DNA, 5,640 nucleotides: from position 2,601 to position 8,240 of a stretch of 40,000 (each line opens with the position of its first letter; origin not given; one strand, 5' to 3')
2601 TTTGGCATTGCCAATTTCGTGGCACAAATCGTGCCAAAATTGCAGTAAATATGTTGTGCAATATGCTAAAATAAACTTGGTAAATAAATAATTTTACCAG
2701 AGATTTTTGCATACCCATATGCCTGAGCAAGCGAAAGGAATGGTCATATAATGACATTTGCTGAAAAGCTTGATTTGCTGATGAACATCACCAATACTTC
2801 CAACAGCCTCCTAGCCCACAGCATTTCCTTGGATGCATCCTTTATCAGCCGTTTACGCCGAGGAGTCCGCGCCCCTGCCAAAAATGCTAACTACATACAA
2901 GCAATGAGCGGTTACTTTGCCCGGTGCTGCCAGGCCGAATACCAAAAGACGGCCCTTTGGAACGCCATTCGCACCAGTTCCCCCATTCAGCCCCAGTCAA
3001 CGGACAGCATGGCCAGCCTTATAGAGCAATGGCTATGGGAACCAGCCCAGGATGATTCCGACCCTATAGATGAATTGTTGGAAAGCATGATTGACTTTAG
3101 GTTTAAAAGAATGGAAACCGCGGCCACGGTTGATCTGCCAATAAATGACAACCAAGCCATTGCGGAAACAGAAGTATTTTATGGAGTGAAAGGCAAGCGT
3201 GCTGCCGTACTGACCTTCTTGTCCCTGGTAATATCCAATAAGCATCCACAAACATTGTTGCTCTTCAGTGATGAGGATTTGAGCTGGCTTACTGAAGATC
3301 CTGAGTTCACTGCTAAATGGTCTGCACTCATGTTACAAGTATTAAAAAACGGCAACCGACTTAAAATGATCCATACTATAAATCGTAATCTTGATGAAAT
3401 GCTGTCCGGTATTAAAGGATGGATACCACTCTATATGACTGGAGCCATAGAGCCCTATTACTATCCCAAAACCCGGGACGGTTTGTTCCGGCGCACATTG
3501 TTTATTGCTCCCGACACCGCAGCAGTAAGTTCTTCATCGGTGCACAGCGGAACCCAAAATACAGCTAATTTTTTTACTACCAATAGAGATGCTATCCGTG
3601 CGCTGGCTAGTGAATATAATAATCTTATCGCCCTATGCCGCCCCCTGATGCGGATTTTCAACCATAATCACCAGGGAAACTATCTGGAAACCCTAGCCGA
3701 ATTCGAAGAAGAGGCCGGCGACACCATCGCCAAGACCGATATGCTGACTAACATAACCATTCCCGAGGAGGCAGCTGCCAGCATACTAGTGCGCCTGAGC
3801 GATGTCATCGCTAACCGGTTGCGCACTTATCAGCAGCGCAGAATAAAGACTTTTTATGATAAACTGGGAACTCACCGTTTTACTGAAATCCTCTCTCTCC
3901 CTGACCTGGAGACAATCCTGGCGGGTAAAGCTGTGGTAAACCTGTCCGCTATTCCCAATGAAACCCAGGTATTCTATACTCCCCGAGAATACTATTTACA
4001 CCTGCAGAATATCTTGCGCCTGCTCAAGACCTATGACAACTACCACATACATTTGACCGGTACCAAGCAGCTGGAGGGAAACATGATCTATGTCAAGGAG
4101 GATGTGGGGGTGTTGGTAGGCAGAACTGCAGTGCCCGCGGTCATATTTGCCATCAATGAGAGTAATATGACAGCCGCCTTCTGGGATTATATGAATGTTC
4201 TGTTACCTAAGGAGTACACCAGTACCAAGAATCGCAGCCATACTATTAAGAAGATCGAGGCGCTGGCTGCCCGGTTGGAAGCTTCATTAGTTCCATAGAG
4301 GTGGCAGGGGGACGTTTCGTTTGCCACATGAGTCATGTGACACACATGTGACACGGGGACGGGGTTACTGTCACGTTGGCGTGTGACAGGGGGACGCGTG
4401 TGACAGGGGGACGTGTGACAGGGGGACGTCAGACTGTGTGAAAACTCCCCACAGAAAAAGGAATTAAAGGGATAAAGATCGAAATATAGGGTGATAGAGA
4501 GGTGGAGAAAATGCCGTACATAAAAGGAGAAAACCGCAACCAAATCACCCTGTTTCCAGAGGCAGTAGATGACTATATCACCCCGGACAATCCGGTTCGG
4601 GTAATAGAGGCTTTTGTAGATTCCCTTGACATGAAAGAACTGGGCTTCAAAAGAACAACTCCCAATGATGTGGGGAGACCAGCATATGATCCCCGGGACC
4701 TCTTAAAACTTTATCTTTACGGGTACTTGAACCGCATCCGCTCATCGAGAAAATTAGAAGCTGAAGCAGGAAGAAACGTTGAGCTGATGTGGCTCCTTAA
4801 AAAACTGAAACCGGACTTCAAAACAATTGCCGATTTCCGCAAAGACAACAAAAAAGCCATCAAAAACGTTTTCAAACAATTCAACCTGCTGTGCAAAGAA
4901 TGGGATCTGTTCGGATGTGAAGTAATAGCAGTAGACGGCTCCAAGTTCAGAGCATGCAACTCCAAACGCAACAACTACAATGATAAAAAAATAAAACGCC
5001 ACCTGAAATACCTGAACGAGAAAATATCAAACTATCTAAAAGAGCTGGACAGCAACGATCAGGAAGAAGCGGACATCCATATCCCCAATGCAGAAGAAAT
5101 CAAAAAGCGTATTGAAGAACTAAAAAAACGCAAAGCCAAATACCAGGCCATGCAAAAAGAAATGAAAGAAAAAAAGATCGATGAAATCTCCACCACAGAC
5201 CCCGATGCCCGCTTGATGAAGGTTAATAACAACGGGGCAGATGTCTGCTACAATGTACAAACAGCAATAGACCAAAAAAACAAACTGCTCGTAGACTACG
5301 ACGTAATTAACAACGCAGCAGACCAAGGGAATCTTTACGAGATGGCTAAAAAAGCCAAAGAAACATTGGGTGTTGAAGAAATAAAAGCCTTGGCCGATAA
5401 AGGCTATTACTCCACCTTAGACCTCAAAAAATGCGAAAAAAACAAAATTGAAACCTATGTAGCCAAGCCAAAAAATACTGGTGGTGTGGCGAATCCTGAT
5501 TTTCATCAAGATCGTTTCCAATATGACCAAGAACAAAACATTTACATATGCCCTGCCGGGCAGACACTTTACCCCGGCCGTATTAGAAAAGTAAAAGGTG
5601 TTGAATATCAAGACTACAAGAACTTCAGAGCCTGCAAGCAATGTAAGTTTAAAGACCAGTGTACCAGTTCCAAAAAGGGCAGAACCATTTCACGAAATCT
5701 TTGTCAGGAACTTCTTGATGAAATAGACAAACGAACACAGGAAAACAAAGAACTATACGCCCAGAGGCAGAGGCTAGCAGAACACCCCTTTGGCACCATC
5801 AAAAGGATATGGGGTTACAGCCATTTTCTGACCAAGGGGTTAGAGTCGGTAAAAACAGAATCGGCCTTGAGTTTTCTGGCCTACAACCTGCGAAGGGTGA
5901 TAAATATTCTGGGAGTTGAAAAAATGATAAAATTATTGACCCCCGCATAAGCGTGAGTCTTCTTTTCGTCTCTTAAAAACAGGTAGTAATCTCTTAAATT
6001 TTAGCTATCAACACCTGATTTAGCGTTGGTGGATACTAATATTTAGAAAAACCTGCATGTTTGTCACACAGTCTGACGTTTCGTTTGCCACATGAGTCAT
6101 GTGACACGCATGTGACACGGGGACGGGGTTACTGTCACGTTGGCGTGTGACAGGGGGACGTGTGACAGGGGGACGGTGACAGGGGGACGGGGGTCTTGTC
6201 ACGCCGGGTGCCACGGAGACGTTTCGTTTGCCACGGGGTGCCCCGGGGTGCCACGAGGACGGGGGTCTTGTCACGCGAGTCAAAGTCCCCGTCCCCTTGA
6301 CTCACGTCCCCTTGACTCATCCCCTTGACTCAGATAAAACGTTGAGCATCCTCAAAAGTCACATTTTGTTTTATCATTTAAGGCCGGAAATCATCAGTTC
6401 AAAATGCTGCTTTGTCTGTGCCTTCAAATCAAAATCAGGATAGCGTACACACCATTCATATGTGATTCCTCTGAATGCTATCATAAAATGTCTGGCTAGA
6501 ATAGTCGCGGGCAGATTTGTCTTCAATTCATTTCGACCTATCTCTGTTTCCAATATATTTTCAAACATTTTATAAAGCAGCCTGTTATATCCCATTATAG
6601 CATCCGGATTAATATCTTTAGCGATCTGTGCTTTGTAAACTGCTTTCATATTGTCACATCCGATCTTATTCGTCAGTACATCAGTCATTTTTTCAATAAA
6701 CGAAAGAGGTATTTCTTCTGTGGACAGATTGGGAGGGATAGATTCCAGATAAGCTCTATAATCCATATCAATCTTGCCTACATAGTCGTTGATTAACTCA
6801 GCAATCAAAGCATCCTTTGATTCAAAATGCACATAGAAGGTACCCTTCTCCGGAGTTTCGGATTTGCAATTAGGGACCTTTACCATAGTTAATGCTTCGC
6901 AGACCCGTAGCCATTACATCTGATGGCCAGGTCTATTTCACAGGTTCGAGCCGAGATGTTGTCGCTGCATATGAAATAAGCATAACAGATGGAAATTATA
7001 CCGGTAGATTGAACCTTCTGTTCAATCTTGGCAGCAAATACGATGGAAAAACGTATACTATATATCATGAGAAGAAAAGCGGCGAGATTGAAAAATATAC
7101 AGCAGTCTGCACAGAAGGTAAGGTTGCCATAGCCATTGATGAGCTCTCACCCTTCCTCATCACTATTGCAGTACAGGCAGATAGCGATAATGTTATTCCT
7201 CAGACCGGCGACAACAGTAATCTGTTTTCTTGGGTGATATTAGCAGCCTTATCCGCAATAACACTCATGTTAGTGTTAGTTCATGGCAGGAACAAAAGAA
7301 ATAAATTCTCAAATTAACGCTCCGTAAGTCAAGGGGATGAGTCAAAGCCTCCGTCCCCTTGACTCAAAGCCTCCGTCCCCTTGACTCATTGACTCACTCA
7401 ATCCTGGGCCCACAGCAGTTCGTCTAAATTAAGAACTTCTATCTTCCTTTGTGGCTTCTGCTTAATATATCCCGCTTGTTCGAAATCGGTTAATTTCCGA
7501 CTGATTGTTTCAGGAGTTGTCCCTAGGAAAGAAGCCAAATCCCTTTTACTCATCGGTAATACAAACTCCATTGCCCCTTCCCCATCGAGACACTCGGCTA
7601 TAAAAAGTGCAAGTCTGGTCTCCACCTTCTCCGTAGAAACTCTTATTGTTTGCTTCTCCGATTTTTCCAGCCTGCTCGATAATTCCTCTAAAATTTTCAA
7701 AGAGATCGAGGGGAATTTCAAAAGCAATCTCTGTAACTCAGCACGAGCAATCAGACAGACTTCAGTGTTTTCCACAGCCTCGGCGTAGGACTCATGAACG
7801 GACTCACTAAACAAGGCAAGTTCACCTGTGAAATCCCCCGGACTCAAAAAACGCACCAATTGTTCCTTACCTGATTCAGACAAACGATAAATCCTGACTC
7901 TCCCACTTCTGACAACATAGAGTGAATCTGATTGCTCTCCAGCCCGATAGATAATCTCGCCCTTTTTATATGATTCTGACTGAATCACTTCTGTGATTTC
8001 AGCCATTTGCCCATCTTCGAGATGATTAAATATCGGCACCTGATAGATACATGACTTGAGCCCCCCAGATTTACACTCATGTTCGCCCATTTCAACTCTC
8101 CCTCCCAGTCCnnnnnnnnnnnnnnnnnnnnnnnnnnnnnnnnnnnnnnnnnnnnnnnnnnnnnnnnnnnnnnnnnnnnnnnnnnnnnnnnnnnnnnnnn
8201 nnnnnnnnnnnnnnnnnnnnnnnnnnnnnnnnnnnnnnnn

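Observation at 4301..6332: Tandem arrays of related G/C-rich words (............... and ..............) forming a mosaic repeat locus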

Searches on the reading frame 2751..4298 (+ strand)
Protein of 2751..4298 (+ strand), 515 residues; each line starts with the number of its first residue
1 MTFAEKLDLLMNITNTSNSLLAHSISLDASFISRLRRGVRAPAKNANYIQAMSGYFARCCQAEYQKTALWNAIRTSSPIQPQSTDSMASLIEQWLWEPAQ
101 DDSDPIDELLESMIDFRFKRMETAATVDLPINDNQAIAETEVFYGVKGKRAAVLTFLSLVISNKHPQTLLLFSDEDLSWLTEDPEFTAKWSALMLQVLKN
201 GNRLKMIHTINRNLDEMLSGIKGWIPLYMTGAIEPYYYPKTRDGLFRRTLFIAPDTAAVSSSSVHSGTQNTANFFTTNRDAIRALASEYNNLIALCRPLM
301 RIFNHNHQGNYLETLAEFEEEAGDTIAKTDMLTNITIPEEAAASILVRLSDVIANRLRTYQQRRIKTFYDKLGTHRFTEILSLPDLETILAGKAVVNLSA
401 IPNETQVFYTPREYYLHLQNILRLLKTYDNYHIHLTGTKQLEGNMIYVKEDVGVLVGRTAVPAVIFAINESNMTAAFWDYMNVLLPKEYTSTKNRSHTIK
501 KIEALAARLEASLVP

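Call 11: search_protein_families(library=pfam, proteins=[window:2751-4298:+])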
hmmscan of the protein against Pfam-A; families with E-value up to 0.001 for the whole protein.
window:2751-4298:+ (515 aa): 0 families

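Call 15: find_encoding_contigs(protein=window:2751-4298:+, flank=6000, max_places=10)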
Protein window:2751-4298:+ (515 aa): 23 contigs read that carry it; 10 places shown.
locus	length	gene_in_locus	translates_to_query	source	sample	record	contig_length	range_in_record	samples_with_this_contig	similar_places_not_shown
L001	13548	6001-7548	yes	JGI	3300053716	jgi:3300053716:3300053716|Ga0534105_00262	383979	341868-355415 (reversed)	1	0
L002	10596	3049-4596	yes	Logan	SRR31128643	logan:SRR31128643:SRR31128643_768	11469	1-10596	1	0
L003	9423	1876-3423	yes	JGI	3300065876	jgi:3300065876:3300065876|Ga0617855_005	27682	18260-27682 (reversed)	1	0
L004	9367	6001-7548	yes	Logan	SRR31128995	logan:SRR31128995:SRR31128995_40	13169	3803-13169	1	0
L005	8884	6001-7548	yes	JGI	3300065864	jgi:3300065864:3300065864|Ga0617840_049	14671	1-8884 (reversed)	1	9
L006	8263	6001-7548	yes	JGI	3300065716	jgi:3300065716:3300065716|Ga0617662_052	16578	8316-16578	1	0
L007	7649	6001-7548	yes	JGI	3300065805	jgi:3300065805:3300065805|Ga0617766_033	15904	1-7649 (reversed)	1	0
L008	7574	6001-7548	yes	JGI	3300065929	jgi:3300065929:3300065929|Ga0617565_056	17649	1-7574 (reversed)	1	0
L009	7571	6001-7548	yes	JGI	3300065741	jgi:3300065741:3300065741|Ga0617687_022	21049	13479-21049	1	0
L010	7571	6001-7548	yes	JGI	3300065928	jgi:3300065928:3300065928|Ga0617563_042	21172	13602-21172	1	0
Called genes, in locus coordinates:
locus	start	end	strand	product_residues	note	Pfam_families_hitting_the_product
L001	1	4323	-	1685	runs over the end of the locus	PF25296:Decapeptide (faint)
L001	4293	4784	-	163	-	-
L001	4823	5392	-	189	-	-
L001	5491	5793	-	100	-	-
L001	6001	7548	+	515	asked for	-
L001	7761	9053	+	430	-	PF05598:DUF772, PF01609:DDE_Tnp_1 (faint), PF13751:DDE_Tnp_1_6 (weak)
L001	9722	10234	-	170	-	-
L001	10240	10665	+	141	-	-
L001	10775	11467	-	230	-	PF00027:cNMP_binding, PF13545:HTH_Crp_2, PF00325:Crp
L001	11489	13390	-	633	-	PF00122:E1-E2_ATPase, PF00702:Hydrolase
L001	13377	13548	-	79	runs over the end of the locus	-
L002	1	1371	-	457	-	?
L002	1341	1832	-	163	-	-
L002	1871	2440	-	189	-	-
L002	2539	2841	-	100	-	-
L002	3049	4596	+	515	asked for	-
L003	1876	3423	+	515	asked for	-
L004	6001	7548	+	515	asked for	-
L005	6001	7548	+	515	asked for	-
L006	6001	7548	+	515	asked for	-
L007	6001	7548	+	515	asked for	-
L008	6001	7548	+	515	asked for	-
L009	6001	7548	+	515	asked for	-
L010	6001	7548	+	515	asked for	-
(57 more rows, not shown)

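Call 43: search_protein_families(library=ncbifam, proteins=[window:2751-4298:+], max_evalue=0.01)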
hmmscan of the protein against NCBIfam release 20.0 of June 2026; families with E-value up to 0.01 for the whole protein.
window:2751-4298:+ (515 aa): 0 families

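Call 49: search_protein_families(library=pfam, proteins=[window:2751-4298:+], max_evalue=1)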
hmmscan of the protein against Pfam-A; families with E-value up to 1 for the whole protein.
window:2751-4298:+ (515 aa): 1 family
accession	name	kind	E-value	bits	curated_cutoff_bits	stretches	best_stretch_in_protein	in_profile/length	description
PF13148.11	DUF3987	-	0.012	15.3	27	0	53-102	221-271/364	Protein of unknown function (DUF3987)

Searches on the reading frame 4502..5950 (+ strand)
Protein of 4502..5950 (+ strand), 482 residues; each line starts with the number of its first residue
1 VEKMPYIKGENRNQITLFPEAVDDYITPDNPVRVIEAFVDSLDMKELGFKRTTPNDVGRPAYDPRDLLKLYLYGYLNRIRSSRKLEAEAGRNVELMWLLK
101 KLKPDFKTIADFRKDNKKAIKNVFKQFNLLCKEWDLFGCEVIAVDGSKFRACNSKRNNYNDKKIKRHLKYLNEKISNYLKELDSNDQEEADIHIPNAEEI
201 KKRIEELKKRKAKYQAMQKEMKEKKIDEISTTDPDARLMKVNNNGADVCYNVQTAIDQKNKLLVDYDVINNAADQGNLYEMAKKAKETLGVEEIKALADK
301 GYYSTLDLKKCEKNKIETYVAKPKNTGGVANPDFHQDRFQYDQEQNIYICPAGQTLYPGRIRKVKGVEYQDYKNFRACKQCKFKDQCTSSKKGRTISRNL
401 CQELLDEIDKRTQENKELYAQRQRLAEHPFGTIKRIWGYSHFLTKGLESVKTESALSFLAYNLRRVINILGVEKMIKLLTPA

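Call 11: search_protein_families(library=pfam, proteins=[window:4502-5950:+])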
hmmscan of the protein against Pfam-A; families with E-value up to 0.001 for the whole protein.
window:4502-5950:+ (482 aa): 3 families
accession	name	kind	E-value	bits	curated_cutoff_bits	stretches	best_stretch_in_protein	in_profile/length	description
PF13751.12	DDE_Tnp_1_6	-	4.5e-20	72.6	25.1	1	349-466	1-124/125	Transposase DDE domain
PF05598.16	DUF772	-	1.4e-19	70.3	23.1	1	58-127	1-74/74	Transposase domain (DUF772)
PF01609.27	DDE_Tnp_1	-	4.6e-14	53.1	23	1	248-463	34-200/200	Transposase DDE domain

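Call 24: find_encoding_contigs(protein=window:4511-5950:+, flank=2500, max_places=10)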
Protein window:4511-5950:+ (479 aa): 21 contigs read that carry it; 10 places shown.
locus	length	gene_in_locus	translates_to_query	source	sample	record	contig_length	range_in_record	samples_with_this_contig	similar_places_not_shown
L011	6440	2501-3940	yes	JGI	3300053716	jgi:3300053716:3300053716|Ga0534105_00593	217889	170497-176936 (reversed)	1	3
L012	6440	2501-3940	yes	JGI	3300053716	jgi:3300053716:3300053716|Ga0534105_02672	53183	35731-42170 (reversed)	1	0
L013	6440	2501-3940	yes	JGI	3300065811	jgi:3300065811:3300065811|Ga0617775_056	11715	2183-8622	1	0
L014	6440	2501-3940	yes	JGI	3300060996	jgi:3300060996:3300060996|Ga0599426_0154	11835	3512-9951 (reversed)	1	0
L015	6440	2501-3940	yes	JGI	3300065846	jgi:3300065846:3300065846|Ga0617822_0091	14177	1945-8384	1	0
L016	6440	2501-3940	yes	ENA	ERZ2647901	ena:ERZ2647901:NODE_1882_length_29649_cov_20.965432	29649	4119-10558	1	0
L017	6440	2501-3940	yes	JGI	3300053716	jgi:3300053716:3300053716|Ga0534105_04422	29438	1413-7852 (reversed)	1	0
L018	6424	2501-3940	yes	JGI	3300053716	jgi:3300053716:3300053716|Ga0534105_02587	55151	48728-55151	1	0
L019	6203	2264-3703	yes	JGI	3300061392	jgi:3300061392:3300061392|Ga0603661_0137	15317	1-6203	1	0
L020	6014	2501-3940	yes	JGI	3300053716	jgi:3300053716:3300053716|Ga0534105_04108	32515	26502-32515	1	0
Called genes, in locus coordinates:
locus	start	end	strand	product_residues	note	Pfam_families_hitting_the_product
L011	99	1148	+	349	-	-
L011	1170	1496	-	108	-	PF14276:DUF4363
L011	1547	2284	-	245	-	PF20730:YetF_N, PF04239:DUF421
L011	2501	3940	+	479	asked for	PF05598:DUF772, PF01609:DDE_Tnp_1, PF13751:DDE_Tnp_1_6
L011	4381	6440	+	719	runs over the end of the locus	PF00270:DEAD (faint), PF04851:ResIII, PF17757:UvrB_inter, PF27431:UvrB_3rd, PF00271:Helicase_C, PF12344:UvrB, PF02151:UVR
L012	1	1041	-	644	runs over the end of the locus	PF00724:Oxidored_FMN, PF01207:Dus (faint), PF03486:HI0933_like (weak), PF07992:Pyr_redox_2, PF12831:FAD_oxidored (weak), PF13450:NAD_binding_8, PF13738:Pyr_redox_3, PF00070:Pyr_redox, +8 more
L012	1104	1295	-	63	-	-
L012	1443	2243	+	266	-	PF01609:DDE_Tnp_1, PF13751:DDE_Tnp_1_6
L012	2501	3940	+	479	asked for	PF05598:DUF772, PF01609:DDE_Tnp_1, PF13751:DDE_Tnp_1_6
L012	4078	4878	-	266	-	PF01609:DDE_Tnp_1, PF13751:DDE_Tnp_1_6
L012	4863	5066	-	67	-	-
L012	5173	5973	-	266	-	PF01609:DDE_Tnp_1, PF13751:DDE_Tnp_1_6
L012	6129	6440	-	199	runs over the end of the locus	-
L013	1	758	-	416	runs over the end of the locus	PF00595:PDZ, PF13180:PDZ_2, PF17820:PDZ_6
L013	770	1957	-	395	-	PF22694:CtpB_N-like, PF00595:PDZ, PF13180:PDZ_2, PF17820:PDZ_6, PF03572:Peptidase_S41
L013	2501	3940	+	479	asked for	PF05598:DUF772, PF01609:DDE_Tnp_1, PF13751:DDE_Tnp_1_6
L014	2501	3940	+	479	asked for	PF05598:DUF772, PF01609:DDE_Tnp_1, PF13751:DDE_Tnp_1_6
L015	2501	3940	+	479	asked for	PF05598:DUF772, PF01609:DDE_Tnp_1, PF13751:DDE_Tnp_1_6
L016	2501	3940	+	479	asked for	PF05598:DUF772, PF01609:DDE_Tnp_1, PF13751:DDE_Tnp_1_6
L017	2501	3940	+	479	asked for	PF05598:DUF772, PF01609:DDE_Tnp_1, PF13751:DDE_Tnp_1_6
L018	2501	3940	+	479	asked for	PF05598:DUF772, PF01609:DDE_Tnp_1, PF13751:DDE_Tnp_1_6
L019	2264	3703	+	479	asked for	PF05598:DUF772, PF01609:DDE_Tnp_1, PF13751:DDE_Tnp_1_6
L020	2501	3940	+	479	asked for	PF05598:DUF772, PF01609:DDE_Tnp_1, PF13751:DDE_Tnp_1_6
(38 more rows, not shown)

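Call 43: search_protein_families(library=ncbifam, proteins=[window:4511-5950:+], max_evalue=0.01)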
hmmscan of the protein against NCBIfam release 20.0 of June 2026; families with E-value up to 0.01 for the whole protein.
window:4511-5950:+ (479 aa): 5 families
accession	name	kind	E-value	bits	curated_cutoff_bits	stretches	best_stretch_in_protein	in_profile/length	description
NF033551.1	transpos_IS1182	equivalog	7.5e-123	411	270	1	7-465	2-487/488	IS1182 family transposase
NF033581.1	transpos_IS5_4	equivalog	2.4e-16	59.9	140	2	52-321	26-223/285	IS5 family transposase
NF033593.1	transpos_ISNCY_1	equivalog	4.4e-13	48.7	325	1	146-327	192-382/444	ISNCY family transposase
NF033592.1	transpos_IS4_1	equivalog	1.5e-07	30.9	115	1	278-463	166-330/332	IS4 family transposase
NF033578.1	transpos_IS5_1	equivalog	1.4e-05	24.4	275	1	397-465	362-418/419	IS5 family transposase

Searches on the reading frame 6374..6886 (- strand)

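Call 11: search_protein_families(library=pfam, proteins=[window:6374-6886:-])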
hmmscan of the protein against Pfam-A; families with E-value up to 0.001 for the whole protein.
window:6374-6886:- (170 aa): 0 families

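Call 43: search_protein_families(library=ncbifam, proteins=[window:6374-6886:-], max_evalue=0.01)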
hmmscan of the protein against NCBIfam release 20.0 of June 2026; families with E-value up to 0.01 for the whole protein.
window:6374-6886:- (170 aa): 4 families
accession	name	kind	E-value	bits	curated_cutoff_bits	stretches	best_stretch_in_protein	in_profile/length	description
NF053878.1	FATransRegFadRBac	equivalog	2.4e-05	24.2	200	1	14-170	37-189/190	fatty acid metabolism transcriptional regulator FadR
NF051852.1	efflux_TF_MtrR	exception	0.00043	20.1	280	1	14-169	44-201/205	multidrug efflux system transcriptional repressor MtrR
NF041196.1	ScbR_bind_reg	equivalog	0.0012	19.1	150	1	14-168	40-188/191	ScbR family autoregulator-binding transcription factor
NF007949.0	PRK10668.1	equivalog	0.0048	16.4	271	0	14-167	45-200/216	multidrug efflux transporter transcriptional repressor AcrR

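Call 49: search_protein_families(library=pfam, proteins=[window:6374-6886:-], max_evalue=1)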
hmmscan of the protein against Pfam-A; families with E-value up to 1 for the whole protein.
window:6374-6886:- (170 aa): 1 family
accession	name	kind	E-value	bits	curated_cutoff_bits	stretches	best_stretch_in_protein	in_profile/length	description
PF00440.29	TetR_N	-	0.0014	18.8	24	1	14-31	30-47/47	Bacterial regulatory proteins, tetR family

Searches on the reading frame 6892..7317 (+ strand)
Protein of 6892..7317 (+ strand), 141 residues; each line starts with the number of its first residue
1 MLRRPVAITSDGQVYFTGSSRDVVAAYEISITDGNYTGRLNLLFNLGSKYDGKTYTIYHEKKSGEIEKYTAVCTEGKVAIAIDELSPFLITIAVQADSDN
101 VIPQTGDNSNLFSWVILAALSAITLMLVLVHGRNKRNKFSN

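Call 11: search_protein_families(library=pfam, proteins=[window:6892-7317:+])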
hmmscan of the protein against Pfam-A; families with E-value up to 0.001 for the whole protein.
window:6892-7317:+ (141 aa): 0 families

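Call 43: search_protein_families(library=ncbifam, proteins=[window:6892-7317:+], max_evalue=0.01)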
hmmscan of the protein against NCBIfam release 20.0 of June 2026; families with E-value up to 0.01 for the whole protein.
window:6892-7317:+ (141 aa): 2 families
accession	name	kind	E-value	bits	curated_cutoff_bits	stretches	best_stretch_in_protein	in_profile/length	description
TIGR01167.1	LPXTG_anchor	domain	0.0005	20.6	15.9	1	102-130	2-29/34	LPXTG cell wall anchor domain-containing protein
NF033073.1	LPXTG_double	subfamily_domain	0.0082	16.1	48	0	102-136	33-65/66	doubled motif LPXTG anchor domain-containing protein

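Call 49: search_protein_families(library=pfam, proteins=[window:6892-7317:+], max_evalue=1)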
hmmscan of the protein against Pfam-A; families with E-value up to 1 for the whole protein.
window:6892-7317:+ (141 aa): 1 family
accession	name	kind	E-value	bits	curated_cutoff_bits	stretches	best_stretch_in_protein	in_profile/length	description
PF00746.26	Gram_pos_anchor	-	0.0023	18.3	20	1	96-135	3-38/43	LPXTG cell wall anchor motif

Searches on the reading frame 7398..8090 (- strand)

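Call 11: search_protein_families(library=pfam, proteins=[window:7398-8090:-])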
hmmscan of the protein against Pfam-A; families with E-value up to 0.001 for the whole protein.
window:7398-8090:- (230 aa): 5 families
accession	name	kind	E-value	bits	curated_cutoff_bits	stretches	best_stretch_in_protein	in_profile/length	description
PF00027.35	cNMP_binding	-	1.6e-26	92.5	27.5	1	39-124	2-87/89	Cyclic nucleotide-binding domain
PF13545.12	HTH_Crp_2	-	3.3e-17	62.6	27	1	159-225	2-67/70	Crp-like helix-turn-helix domain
PF00325.26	Crp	-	2.1e-08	34.2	21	1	178-209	1-32/32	Bacterial regulatory proteins, crp family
PF01047.28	MarR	-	0.00068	19.9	24.6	0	179-212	17-50/59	MarR family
PF13412.12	HTH_24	-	0.00096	19.1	21.9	0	180-210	18-48/48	Winged helix-turn-helix DNA-binding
